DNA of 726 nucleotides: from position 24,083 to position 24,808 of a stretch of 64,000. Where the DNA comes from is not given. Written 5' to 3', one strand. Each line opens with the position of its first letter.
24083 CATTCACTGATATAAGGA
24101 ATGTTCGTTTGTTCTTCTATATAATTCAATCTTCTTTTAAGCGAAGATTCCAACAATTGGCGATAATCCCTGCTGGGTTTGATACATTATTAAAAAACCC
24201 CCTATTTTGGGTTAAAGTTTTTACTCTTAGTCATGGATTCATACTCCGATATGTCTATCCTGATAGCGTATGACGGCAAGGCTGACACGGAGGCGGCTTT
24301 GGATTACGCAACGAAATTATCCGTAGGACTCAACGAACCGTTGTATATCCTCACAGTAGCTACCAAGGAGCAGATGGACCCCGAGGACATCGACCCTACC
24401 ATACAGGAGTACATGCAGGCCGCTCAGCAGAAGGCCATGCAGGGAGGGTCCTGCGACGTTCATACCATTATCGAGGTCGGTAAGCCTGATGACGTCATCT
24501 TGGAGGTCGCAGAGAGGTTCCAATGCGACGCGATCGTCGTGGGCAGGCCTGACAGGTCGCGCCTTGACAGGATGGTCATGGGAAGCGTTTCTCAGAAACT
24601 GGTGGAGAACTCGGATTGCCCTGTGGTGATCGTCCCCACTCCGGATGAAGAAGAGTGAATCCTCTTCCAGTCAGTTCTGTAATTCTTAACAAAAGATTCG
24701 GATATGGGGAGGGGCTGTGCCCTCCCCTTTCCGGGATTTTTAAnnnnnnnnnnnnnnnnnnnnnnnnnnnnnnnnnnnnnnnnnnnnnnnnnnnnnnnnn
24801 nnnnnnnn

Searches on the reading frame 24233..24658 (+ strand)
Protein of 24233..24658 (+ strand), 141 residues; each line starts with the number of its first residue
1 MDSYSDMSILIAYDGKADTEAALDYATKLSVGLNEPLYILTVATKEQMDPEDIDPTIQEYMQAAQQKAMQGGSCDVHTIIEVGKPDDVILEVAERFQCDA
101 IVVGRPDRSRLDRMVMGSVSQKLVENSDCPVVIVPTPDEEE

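Call 49: search_protein_families(library=pfam, proteins=[window:24233-24658:+], max_evalue=0.00001)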
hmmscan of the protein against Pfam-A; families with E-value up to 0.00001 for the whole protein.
window:24233-24658:+ (141 aa): 1 family
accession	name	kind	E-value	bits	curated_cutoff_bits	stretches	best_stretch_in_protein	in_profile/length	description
PF00582.32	Usp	-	2.7e-28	99.7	24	1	8-135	4-141/141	Universal stress protein family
